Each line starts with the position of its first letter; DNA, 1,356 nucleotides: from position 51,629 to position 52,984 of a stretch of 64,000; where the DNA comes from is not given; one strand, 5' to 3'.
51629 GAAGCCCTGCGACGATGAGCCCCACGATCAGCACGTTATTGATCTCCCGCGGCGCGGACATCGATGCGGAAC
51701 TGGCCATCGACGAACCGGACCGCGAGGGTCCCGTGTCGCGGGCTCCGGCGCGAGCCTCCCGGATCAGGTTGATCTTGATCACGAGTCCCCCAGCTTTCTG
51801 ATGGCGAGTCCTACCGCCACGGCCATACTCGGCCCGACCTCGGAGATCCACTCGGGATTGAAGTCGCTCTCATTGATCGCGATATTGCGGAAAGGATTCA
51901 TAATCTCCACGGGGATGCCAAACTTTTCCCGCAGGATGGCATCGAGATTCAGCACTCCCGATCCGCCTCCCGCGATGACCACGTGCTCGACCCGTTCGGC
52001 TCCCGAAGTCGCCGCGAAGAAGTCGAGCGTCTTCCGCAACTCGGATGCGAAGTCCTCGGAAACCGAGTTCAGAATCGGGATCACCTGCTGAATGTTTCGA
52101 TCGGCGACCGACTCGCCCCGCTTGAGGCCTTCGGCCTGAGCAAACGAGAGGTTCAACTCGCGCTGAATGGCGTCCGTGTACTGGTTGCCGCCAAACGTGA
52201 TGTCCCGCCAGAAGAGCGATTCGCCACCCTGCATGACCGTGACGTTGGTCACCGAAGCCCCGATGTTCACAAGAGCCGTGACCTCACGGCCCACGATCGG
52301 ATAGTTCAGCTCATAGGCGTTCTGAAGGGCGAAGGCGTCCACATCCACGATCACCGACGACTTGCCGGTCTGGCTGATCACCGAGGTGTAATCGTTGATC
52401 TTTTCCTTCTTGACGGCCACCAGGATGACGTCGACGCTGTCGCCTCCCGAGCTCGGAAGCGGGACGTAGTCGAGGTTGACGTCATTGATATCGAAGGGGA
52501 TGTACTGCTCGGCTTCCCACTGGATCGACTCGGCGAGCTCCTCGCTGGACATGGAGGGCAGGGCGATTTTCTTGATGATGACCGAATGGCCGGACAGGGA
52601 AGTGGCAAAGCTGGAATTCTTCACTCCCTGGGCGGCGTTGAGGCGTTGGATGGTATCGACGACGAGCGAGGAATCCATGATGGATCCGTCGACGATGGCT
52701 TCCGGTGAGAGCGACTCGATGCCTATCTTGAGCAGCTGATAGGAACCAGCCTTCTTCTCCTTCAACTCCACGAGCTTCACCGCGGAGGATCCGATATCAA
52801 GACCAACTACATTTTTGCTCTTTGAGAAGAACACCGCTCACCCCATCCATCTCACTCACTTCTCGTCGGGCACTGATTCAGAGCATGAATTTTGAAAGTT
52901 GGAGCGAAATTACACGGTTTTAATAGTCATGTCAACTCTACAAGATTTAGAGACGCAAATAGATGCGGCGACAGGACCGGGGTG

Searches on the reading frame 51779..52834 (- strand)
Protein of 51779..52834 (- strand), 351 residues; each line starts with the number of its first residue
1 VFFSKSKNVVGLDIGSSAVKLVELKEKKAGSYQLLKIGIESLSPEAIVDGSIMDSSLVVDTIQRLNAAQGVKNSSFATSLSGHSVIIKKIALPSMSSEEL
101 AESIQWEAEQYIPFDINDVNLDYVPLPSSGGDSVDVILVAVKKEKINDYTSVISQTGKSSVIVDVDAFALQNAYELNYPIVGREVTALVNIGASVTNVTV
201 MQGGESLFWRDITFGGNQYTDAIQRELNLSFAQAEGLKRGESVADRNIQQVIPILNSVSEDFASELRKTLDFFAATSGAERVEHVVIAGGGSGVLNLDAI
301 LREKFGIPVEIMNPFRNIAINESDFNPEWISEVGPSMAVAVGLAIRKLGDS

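Call 8: search_protein_families(library=pfam, proteins=[window:51779-52834:-])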
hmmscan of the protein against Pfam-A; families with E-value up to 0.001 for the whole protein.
window:51779-52834:- (351 aa): 4 families
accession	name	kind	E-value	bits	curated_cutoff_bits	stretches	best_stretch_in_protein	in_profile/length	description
PF11104.14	PilM_2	-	2.7e-73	247.3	27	1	11-347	1-339/340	Type IV pilus assembly protein PilM;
PF14450.12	FtsA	-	2.7e-13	50.8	31.8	1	187-321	1-114/127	Cell division protein FtsA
PF06723.19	MreB_Mbl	-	4.1e-07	29.6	27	0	234-313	228-305/327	MreB/Mbl protein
PF05134.19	T2SSL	-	5.2e-06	26.5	25.5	1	80-170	53-138/231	Type II secretion system (T2SS), protein L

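Call 39: find_homologous_proteins(query=window:51779-52834:-, max_evalue=1e-100)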
Query window:51779-52834:- (351 aa): 3000 proteins with E <= 1e-100 among 8000 candidates; the best 120 are listed.
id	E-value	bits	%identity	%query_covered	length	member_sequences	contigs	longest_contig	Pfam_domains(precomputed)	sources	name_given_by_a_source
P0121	7.9e-218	740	100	100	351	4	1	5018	PF06723.20,PF05134.20,PF14450.13,PF11104.15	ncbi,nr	ncbi:MAG TPA: type IV pilus assembly protein PilM [Thermoanaerobaculia bacterium]|nr:type IV pilus a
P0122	7.6e-215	730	98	100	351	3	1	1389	PF06723.20,PF05134.20,PF14450.13,PF11104.15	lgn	-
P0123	3.5e-202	689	97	95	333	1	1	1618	PF06723.20,PF05134.20,PF14450.13,PF11104.15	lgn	-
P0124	1.8e-197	673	78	98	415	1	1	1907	PF06723.20,PF14450.13,PF11104.15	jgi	-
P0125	9.1e-195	664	88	100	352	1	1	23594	PF06723.20,PF05134.20,PF14450.13,PF11104.15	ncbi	ncbi:MAG: type IV pilus assembly protein PilM [Acidobacteriota bacterium]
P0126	1.2e-191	654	86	100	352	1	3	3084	PF06723.20,PF14450.13,PF11104.15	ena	-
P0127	2.7e-190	650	84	100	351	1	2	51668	PF05134.20,PF14450.13,PF11104.15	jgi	jgi:type IV pilus assembly protein PilM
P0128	2.8e-190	650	85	100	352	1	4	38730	PF05134.20,PF14450.13,PF11104.15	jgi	jgi:type IV pilus assembly protein PilM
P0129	3.2e-188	643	85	100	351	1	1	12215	PF05134.20,PF14450.13,PF11104.15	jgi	jgi:type IV pilus assembly protein PilM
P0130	1.4e-185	634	83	100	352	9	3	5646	PF06723.20,PF05134.20,PF14450.13,PF11104.15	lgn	-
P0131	1.9e-185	634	83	100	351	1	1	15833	PF06723.20,PF05134.20,PF14450.13,PF11104.15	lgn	-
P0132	5.1e-185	632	83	100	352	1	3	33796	PF06723.20,PF05134.20,PF14450.13,PF11104.15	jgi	-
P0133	5.7e-185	632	83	100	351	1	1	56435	PF06723.20,PF05134.20,PF14450.13,PF11104.15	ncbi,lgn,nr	ncbi:MAG TPA: type IV pilus assembly protein PilM [Thermoanaerobaculia bacterium]|nr:type IV pilus a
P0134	3.1e-184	630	83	100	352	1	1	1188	PF06723.20,PF05134.20,PF14450.13,PF11104.15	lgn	-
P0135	5.5e-184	629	83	100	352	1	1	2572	PF06723.20,PF05134.20,PF14450.13,PF11104.15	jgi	jgi:type IV pilus assembly protein PilM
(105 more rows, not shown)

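Call 40: find_encoding_contigs(protein=P0121, flank=10000, max_places=4)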
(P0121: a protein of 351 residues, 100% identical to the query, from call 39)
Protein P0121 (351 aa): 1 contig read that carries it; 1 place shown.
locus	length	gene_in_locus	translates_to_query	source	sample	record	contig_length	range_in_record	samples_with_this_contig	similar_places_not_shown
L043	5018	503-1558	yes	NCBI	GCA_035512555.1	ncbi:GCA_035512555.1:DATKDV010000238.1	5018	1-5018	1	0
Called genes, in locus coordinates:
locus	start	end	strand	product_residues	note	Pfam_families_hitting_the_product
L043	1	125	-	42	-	PF00830:Ribosomal_L28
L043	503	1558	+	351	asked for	PF11104:PilM_2, PF05134:T2SSL (weak), PF06723:MreB_Mbl (faint), PF14450:FtsA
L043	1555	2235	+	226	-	PF05137:PilN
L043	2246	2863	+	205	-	PF04350:PilO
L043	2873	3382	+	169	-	PF04351:PilP (weak)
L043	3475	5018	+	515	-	PF11741:AMIN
